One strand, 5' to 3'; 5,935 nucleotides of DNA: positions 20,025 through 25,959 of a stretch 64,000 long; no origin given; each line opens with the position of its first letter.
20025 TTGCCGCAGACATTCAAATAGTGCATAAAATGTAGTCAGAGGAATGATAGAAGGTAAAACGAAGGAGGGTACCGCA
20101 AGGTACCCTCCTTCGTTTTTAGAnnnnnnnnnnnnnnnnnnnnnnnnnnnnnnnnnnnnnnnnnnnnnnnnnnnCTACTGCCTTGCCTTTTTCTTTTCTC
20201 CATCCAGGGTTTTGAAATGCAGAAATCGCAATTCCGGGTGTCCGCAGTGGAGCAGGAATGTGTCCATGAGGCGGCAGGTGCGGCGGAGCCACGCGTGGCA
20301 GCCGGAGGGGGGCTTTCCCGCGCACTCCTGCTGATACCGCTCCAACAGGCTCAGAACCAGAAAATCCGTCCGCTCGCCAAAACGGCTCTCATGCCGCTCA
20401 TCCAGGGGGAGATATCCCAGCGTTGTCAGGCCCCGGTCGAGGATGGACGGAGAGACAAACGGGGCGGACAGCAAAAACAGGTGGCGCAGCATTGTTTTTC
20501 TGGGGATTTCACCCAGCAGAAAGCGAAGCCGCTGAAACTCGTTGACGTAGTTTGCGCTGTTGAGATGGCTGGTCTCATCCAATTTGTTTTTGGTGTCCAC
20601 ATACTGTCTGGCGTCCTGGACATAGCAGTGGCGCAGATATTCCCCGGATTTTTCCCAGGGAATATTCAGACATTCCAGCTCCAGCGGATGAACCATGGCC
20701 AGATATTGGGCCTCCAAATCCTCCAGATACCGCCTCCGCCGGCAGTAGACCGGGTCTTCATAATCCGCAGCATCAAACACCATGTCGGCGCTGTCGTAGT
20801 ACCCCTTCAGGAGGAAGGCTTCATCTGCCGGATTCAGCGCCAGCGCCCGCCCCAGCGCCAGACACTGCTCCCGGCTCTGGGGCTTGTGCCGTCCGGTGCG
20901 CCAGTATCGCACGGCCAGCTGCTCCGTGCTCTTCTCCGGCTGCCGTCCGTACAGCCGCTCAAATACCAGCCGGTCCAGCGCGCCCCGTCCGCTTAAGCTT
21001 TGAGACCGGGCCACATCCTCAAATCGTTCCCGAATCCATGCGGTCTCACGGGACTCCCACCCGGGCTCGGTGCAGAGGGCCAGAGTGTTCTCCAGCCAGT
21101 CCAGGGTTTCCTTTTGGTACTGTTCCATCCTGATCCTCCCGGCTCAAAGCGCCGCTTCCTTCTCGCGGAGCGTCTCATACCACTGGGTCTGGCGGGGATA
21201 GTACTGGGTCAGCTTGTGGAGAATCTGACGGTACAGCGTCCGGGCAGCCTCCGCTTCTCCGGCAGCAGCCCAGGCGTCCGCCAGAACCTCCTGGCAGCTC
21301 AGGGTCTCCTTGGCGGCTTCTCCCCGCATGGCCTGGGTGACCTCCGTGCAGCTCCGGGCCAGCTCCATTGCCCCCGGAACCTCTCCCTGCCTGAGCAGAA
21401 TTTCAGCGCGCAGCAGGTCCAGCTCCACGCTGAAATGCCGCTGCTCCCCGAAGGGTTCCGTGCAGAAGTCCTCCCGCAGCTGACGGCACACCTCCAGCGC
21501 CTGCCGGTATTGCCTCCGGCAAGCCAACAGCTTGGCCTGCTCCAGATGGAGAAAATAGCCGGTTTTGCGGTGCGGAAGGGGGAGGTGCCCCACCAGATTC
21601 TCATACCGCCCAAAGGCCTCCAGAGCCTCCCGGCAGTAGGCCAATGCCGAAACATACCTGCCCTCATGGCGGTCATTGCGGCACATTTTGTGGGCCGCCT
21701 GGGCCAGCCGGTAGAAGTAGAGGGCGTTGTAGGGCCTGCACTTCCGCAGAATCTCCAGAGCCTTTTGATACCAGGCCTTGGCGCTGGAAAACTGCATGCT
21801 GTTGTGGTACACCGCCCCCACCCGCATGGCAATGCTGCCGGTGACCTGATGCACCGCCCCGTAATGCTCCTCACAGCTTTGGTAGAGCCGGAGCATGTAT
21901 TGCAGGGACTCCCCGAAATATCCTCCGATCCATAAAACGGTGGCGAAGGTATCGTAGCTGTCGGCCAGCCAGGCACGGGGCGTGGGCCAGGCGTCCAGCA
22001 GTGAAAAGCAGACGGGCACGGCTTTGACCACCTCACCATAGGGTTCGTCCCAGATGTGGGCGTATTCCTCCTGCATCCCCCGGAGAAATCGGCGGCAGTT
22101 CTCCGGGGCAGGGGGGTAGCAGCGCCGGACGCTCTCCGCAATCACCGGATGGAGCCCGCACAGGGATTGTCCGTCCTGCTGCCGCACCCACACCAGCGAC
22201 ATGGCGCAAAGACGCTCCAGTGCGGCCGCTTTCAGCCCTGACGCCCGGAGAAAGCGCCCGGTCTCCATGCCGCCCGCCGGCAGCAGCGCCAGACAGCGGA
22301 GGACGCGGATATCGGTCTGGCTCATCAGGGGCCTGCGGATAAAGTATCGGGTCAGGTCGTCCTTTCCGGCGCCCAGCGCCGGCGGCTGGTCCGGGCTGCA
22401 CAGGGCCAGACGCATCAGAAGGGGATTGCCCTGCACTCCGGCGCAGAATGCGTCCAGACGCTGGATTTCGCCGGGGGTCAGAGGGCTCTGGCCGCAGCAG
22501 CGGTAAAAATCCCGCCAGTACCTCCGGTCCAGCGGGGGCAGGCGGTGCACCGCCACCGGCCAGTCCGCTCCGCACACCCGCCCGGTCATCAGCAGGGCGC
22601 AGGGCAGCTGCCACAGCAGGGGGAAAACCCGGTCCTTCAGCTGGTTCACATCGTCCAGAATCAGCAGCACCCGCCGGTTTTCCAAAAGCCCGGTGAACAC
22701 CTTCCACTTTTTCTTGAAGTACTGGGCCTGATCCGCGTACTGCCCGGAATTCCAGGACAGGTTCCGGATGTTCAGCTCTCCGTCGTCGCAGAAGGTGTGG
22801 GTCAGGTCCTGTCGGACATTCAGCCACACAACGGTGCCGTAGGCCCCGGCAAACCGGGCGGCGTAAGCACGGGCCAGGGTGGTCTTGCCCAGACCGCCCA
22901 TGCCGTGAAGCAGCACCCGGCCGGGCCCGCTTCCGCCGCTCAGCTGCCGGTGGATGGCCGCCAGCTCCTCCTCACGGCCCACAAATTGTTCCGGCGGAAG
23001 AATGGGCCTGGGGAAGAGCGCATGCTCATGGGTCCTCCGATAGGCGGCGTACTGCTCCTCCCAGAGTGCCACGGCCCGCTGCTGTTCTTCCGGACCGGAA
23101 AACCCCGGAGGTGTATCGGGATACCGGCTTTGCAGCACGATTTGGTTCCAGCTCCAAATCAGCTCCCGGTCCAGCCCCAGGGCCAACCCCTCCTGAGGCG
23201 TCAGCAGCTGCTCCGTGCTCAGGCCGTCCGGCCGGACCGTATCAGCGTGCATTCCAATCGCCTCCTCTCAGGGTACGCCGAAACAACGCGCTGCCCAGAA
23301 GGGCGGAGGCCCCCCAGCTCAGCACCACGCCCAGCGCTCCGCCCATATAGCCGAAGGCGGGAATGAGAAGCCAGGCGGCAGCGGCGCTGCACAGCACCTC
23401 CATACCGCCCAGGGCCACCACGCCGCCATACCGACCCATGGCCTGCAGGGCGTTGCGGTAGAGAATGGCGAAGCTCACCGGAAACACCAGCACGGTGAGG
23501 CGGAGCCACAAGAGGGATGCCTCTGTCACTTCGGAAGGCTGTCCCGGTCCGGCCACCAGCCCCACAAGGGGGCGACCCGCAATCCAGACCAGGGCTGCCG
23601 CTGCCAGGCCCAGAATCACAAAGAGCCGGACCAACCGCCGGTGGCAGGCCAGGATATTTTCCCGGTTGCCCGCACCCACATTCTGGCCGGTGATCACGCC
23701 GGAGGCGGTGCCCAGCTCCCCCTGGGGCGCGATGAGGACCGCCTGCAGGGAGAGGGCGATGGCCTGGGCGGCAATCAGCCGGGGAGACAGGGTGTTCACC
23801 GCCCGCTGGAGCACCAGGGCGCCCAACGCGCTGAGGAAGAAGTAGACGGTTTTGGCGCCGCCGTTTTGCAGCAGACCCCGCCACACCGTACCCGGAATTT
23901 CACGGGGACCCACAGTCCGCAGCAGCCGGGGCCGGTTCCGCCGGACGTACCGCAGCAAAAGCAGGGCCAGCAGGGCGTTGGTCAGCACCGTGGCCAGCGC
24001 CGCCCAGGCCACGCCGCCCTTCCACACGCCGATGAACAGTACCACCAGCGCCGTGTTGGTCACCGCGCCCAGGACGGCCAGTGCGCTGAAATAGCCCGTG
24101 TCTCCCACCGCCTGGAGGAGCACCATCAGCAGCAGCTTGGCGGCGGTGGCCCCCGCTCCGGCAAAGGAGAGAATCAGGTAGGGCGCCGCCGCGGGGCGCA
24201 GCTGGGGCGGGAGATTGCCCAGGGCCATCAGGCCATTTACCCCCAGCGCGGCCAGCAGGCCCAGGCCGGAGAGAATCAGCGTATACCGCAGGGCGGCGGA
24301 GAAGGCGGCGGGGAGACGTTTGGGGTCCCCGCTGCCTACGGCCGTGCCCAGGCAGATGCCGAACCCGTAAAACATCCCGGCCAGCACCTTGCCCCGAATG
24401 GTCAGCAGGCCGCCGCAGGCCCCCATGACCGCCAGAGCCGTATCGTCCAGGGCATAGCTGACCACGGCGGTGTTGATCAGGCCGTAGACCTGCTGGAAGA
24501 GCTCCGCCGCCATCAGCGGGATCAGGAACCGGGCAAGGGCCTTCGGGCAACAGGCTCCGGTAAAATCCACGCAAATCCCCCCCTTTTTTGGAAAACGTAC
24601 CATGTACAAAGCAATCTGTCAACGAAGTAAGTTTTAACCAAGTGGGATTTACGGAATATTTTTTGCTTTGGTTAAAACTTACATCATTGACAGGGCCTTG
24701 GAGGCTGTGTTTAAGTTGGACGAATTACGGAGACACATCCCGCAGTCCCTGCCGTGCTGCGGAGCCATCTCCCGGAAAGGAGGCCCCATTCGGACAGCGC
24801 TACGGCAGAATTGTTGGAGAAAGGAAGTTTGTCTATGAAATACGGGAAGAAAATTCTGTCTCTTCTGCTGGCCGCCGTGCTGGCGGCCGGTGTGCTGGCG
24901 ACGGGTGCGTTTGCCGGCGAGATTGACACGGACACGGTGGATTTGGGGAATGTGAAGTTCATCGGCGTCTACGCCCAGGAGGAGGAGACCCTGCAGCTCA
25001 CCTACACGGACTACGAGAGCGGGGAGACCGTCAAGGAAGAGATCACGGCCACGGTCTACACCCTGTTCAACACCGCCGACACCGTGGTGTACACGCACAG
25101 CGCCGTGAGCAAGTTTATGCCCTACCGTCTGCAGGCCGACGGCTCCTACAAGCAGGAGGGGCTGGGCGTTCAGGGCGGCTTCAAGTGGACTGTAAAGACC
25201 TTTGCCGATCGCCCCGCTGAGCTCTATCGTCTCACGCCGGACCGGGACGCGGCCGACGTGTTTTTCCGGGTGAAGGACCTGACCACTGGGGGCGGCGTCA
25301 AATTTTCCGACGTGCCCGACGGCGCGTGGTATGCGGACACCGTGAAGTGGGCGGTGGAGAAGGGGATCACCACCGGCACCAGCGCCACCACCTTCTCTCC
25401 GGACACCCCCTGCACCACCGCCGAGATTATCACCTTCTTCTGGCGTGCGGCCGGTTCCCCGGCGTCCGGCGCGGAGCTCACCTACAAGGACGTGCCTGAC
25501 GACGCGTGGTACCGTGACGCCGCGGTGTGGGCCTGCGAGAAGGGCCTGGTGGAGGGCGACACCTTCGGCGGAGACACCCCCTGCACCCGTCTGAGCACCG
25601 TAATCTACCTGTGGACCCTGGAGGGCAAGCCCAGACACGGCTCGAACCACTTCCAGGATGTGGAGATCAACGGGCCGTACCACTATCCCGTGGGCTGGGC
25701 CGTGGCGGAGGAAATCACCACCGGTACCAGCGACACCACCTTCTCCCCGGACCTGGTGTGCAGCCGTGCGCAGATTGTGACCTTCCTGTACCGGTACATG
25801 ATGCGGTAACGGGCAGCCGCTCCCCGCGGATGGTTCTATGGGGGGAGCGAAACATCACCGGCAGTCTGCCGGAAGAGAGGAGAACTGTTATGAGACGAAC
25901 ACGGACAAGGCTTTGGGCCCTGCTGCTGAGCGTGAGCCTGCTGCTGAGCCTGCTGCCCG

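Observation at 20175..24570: MATE - STAND/TPR NTPase - tandem HTH-like operon: a split STAND signalling or defence system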

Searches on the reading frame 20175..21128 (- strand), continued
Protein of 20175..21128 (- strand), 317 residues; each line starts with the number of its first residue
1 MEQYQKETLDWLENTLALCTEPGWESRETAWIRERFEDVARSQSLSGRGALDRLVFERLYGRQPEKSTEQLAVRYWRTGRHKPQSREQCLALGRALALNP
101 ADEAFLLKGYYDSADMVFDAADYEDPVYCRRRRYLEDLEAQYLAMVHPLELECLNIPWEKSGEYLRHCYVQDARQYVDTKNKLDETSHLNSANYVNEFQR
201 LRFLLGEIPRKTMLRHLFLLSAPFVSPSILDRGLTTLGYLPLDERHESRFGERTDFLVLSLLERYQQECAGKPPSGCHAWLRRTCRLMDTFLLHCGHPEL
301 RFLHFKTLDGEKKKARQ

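Call 85: search_protein_families(library=pfam, proteins=[L001:14630-15064:+, L001:15127-16170:+, L016:4193-5725:+, L005:8962-11052:-], max_evalue=0.001)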
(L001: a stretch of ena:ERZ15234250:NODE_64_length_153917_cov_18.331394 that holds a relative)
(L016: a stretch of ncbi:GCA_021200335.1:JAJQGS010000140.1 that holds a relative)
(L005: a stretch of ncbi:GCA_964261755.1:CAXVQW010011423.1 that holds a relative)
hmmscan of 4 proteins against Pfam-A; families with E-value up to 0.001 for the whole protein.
L001:14630-15064:+ (145 aa): 0 families

L001:15127-16170:+ (348 aa): 0 families

L016:4193-5725:+ (511 aa): 1 family
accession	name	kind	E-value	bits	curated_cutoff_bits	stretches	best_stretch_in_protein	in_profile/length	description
PF07719.23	TPR_2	-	0.00027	21.3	27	0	452-478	3-29/34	Tetratricopeptide repeat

L005:8962-11052:- (697 aa): 4 families
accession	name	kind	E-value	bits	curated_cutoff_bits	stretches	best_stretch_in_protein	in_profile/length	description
PF08281.18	Sigma70_r4_2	-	2.2e-12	46.9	25.7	1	115-165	3-53/54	Sigma-70, region 4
PF04542.20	Sigma70_r2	-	3.5e-11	43.2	24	1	26-94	1-70/71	Sigma-70 region 2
PF04545.22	Sigma70_r4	-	4.8e-11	42.4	24.1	1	119-167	1-49/50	Sigma-70, region 4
PF07638.17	Sigma70_ECF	-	1.3e-05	25.7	21.1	1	101-160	115-173/185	ECF sigma factor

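Call 89: search_protein_families(library=phrogs, proteins=[window:20175-21128:-], max_evalue=0.01)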
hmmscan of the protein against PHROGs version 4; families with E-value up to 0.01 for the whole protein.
window:20175-21128:- (317 aa): 0 families

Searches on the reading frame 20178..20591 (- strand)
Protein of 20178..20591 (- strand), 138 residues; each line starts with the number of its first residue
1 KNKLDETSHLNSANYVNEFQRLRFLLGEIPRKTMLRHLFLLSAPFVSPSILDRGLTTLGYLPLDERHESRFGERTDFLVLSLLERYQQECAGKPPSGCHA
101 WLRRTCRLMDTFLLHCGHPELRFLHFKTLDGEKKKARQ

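Call 83: predict_structure(alignment_id=A3)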
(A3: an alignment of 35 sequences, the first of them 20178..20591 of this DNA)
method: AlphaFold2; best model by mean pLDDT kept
length: 138 residues; sequences in the alignment: 35
mean_pLDDT: 80.2   pTM: 0.70
mean pLDDT of the five models: 80.2, 79.6, 77.8, 77.7, 77.3
residues with pLDDT >= 90: 68; 70-90: 30; 50-70: 21; < 50: 19
segments of 3 or more residues with pLDDT < 50: 1-7, 128-138
pLDDT, mean of each block of 10 residues (from residue 1): 44 63 70 91 92 94 91 91 95 92 91 90 69 43
secondary structure, 60 per line:
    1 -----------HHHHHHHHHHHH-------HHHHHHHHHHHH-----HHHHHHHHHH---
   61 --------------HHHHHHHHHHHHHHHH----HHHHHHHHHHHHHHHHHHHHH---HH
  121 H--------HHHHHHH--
elements in order: H12-23 H31-42 H48-57 H75-90 H95-115 H130-136

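Call 86: fold_search(model_id=the predicted structure, library=pdb)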
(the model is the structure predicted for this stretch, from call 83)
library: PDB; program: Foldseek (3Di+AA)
matches with E <= 10: 66; with E <= 0.001: 0
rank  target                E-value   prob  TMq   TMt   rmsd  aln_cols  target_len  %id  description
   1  5vax_B                2.1e+00  0.11  0.28  0.26  14.4       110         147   13  Bcl-2 complex with Beclin 1 BH3 domain (released 2018-04-04)
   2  7vrb_A                2.4e+00  0.08  0.26  0.30   7.4       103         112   10  Structure of the Human BRG1/SS18 complex (released 2022-05-25)
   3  7tvc_A                2.6e+00  0.08  0.23  0.25  10.6       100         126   12  Short form D7 protein from Aedes aegypti (released 2022-05-25)
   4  1jfi_B                2.7e+00  0.03  0.18  0.18  17.3       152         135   16  Crystal Structure of the NC2-TBP-DNA Ternary Complex (released 2001-07-11)
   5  9g25_J                2.9e+00  0.03  0.19  0.21  14.1       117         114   12  snR30 snoRNP - State 1 - Utp23-Krr1-deltaC3 (released 2025-06-18)
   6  6skf_Aq               3.7e+00  0.03  0.19  0.17  14.6       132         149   14  Cryo-EM Structure of T. kodakarensis 70S ribosome (released 2020-07-29)
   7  8slx_A                3.9e+00  0.01  0.16  0.06  17.5       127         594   19  Rat TRPV2 bound with 1 CBD ligand in nanodiscs (released 2023-05-31)
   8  3ilc                  4.2e+00  0.04  0.18  0.18   9.9       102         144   15  Crystal structure of mouse Bcl-xl mutant (Y101A) at pH 6.0 (released 2010-04-14)
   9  4v7f_o                4.2e+00  0.02  0.18  0.09  14.5       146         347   13  Arx1 pre-60S particle. (released 2014-07-09)
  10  6spt                  4.4e+00  0.07  0.18  0.32   7.9        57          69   21  High resolution crystal structure of N-terminal domain of PEX14 from Trypanosoma brucei in complex with the fist compoun (released 2020-01-01)
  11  6qmp_B                5.0e+00  0.03  0.17  0.26  11.1        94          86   12  NF-YB/C Heterodimer in Complex with NF-YA Peptide (released 2019-10-02)
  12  9o15_I                5.3e+00  0.08  0.31  0.31  13.3       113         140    9  Crystal Structure of BCL-2 (G101V) mutant in complex with a stapled BAD BH3 peptide BAD SAHB 4.2 (released 2025-10-08)
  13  3iig                  5.3e+00  0.03  0.19  0.18  10.1       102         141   16  Crystal structure of mouse Bcl-xl mutant (F105A) at pH 5.0 (released 2010-04-14)
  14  8iue_1                5.3e+00  0.02  0.19  0.19  11.7       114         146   14  RNA polymerase III pre-initiation complex melting complex 1 (released 2023-05-24)
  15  7ktr_F                5.7e+00  0.03  0.18  0.18   9.3        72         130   14  Cryo-EM structure of the human SAGA coactivator complex (TRRAP, core) (released 2021-11-10)
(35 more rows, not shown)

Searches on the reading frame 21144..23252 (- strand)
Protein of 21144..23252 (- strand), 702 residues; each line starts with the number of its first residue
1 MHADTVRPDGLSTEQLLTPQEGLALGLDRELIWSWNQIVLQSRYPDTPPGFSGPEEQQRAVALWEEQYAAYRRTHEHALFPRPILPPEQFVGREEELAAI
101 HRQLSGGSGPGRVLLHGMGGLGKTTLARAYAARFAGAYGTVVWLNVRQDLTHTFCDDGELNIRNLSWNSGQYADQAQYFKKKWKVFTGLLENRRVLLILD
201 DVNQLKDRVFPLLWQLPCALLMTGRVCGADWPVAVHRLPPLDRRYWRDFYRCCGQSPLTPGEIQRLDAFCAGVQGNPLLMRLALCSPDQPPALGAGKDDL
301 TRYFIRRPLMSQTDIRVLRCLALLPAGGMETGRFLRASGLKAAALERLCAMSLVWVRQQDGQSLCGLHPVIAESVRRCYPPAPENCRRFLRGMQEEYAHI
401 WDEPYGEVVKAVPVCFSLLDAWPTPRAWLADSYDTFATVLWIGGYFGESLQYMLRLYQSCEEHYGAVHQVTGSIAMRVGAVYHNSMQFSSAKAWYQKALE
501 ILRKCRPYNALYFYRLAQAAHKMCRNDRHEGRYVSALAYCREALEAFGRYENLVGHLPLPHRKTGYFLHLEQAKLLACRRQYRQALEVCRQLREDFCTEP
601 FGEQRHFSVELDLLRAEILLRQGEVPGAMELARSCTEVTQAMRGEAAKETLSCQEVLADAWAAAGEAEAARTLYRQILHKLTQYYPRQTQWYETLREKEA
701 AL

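Call 3: search_protein_families(library=pfam, proteins=[window:21144-23252:-], max_evalue=0.1)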
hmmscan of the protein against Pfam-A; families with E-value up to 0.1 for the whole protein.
window:21144-23252:- (702 aa): 16 families
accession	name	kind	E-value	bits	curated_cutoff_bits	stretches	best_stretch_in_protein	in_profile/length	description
PF00931.28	NB-ARC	-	5.5e-11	42.6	23.5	1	94-207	2-114/248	NB-ARC domain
PF13191.12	AAA_16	-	4.5e-09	37.5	32.6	1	89-213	1-152/167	AAA ATPase domain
PF13424.12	TPR_12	-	1.8e-07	31.7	30.1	1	435-504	8-77/77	Tetratricopeptide repeat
PF13374.12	TPR_10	-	2.4e-05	24.6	27.5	0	429-468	1-40/42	Tetratricopeptide repeat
PF00515.34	TPR_1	-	0.00014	22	27.8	1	478-502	7-31/34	Tetratricopeptide repeat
PF01637.24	ATPase_2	-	0.00033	21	33.2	1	90-206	1-123/225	ATPase domain predominantly from Archaea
PF25199.1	nSTAND_NTPase5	-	0.00058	20.1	34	1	101-152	29-84/145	Novel STAND NTPase 5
PF14559.12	TPR_19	-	0.0032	18.2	25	0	657-682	31-56/68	Tetratricopeptide repeat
PF05729.18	NACHT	-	0.0074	16.6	26.7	1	113-208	3-96/167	NACHT domain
PF07728.20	AAA_5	-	0.014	15.8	22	1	113-214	2-87/139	AAA domain (dynein-related subfamily)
PF00004.35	AAA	-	0.022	15.7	21.2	1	113-163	1-47/131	ATPase family associated with various cellular activities (AAA)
PF25201.1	nSTAND6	-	0.032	14.7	27.7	0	92-144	3-52/148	Novel STAND NTPase 6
PF07719.23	TPR_2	-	0.047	14.3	27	0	478-502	7-31/34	Tetratricopeptide repeat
PF13401.12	AAA_22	-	0.062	14.1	27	0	110-214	5-105/130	AAA domain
PF13432.12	TPR_16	-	0.096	13.6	32.7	0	570-633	1-55/65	Tetratricopeptide repeat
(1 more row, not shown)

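Call 4: search_protein_families(library=ncbifam, proteins=[window:21144-23252:-], max_evalue=0.1)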
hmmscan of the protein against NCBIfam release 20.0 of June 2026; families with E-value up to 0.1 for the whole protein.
window:21144-23252:- (702 aa): 4 families
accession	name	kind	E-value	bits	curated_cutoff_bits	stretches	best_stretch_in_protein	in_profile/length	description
NF040586.1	FxSxx_TPR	equivalog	1.1e-27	96.9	300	2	88-149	6-64/830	FxSxx-COOH system tetratricopeptide repeat protein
TIGR02928.1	TIGR02928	subfamily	7.6e-06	25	181.3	1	87-217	14-154/366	orc1/cdc6 family replication initiation protein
TIGR00678.1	holB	equivalog_domain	0.094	12.3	180.6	0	99-135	3-39/188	DNA polymerase III subunit delta'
NF003069.1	PRK03992.1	subfamily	0.097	11.8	500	0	109-138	164-193/379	proteasome-activating nucleotidase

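Call 5: search_protein_families(library=padloc, proteins=[window:21144-23252:-], max_evalue=0.1)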
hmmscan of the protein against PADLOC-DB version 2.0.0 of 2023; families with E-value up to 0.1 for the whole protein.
window:21144-23252:- (702 aa): 1 family
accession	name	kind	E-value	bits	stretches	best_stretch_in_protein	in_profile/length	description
PDLC00915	TRIP13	-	0.0069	13.8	1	111-138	64-91/302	TRIP13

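Call 17: find_homologous_proteins(query=window:21144-23252:-)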
Query window:21144-23252:- (702 aa): 48 proteins with E <= 0.001 among 8000 candidates.
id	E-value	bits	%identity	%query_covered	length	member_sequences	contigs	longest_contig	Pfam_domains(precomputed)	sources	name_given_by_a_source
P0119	0.0e+0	1652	100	100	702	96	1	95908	PF13424.13,PF00931.29,PF13191.13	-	-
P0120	0.0e+0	1364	82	100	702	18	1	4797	PF13424.13,PF00931.29,PF13191.13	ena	-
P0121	0.0e+0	1363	83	100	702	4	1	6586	PF13424.13,PF00931.29,PF13191.13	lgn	-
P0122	0.0e+0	1354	83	100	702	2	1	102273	PF13424.13,PF01637.25,PF00931.29,PF13191.13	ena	-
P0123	0.0e+0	1352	82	100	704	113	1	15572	PF13424.13,PF25199.2,PF00931.29,PF13191.13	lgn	-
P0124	0.0e+0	1330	82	100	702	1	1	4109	PF13424.13,PF00931.29,PF13191.13,PF13374.13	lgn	-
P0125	0.0e+0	1188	73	100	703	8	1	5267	PF13424.13,PF00931.29,PF13191.13,PF13374.13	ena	-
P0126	0.0e+0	1045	64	100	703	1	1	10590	PF13424.13,PF00931.29,PF13191.13,PF13374.13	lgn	-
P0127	0.0e+0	1027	63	100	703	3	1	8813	PF05729.19,PF13424.13,PF01637.25,PF00931.29,PF13191.13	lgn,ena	-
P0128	0.0e+0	1027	63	100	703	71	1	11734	PF13424.13,PF01637.25,PF00931.29,PF13191.13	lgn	-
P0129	0.0e+0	1012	62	100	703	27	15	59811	PF00931.29,PF13191.13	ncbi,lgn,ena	-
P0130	1.4e-298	1010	61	100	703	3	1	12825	PF13424.13,PF00931.29,PF13191.13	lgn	-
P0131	2.5e-298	1010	62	100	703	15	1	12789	PF13424.13,PF00931.29,PF13191.13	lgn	-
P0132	4.4e-298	1009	62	100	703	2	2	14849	PF13424.13,PF00931.29,PF13191.13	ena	-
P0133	1.4e-295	1000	61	100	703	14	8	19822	PF13424.13,PF00931.29,PF13191.13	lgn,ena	-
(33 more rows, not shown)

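Call 89: search_protein_families(library=phrogs, proteins=[window:21144-23252:-], max_evalue=0.01)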
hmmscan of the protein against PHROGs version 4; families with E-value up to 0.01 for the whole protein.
window:21144-23252:- (702 aa): 4 families
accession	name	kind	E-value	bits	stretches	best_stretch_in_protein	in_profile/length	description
phrog_5846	-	DNA, RNA and nucleotide metabolism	0.00013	22.4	1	88-133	16-61/380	clamp loader of DNA polymerase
phrog_7998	-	unknown function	0.00082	19.6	0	75-148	3-80/339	-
phrog_168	-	DNA, RNA and nucleotide metabolism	0.0042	17.8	1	89-206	22-113/314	clamp loader of DNA polymerase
phrog_296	-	integration and excision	0.0058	16.3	1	109-138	317-345/626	DNA transposition protein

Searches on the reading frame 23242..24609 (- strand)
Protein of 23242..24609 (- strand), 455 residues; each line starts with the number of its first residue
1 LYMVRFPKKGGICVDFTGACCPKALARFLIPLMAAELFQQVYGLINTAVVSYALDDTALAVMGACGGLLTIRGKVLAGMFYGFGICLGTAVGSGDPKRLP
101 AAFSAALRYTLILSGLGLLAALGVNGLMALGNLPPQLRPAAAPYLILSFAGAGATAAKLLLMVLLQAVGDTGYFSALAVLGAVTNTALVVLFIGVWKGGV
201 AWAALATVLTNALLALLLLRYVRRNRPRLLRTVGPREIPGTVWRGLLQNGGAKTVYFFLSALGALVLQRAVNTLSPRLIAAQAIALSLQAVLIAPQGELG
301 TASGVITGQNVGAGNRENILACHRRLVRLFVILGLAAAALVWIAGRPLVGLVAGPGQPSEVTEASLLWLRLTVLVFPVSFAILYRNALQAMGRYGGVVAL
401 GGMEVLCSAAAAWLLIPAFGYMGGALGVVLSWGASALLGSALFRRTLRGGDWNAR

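Call 3: search_protein_families(library=pfam, proteins=[window:23242-24609:-], max_evalue=0.1)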
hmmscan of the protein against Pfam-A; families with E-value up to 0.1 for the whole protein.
window:23242-24609:- (455 aa): 2 families
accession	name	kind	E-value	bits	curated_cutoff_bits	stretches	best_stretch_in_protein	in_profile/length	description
PF01554.23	MatE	-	1.3e-20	74.2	24.9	2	257-393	6-140/161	MatE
PF18927.5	CrtO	-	0.031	15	27.3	0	185-232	73-120/123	Glycosyl-4,4'-diaponeurosporenoate acyltransferase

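Call 4: search_protein_families(library=ncbifam, proteins=[window:23242-24609:-], max_evalue=0.1)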
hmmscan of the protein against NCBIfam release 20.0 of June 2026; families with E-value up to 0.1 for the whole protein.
window:23242-24609:- (455 aa): 4 families
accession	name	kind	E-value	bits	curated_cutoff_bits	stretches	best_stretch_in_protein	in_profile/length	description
TIGR00797.1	matE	subfamily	3e-27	95.6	147.4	2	31-341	1-311/396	MATE family efflux transporter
NF007130.1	PRK09575.1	equivalog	6.6e-05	22.3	445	1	23-373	6-356/435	MATE family efflux transporter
NF007562.1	PRK10189.1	equivalog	0.0046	15.8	465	0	28-452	32-462/470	EmmdR/YeeO family multidrug/toxin efflux MATE transporter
NF007690.0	PRK10367.1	equivalog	0.08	11.8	409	0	23-452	9-437/441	MATE family efflux transporter DinF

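Call 5: search_protein_families(library=padloc, proteins=[window:23242-24609:-], max_evalue=0.1)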
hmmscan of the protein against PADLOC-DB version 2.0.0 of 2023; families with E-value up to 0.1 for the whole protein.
window:23242-24609:- (455 aa): 0 families

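Call 89: search_protein_families(library=phrogs, proteins=[window:23242-24570:-], max_evalue=0.01)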
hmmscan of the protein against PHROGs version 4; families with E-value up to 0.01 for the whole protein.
window:23242-24570:- (442 aa): 1 family
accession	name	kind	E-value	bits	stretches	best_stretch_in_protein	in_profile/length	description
phrog_6241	-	unknown function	3.3e-39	136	1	2-436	4-437/445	-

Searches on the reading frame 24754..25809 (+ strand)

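Call 3: search_protein_families(library=pfam, proteins=[window:24754-25809:+], max_evalue=0.1)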
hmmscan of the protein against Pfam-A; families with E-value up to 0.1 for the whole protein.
window:24754-25809:+ (351 aa): 2 families
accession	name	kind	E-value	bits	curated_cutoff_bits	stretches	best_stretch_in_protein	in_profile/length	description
PF00395.25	SLH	-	1.4e-21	76.6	20.8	3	183-224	1-42/44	S-layer homology domain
PF03764.24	EFG_IV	-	0.087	13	24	0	162-208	26-72/121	Elongation factor G, domain IV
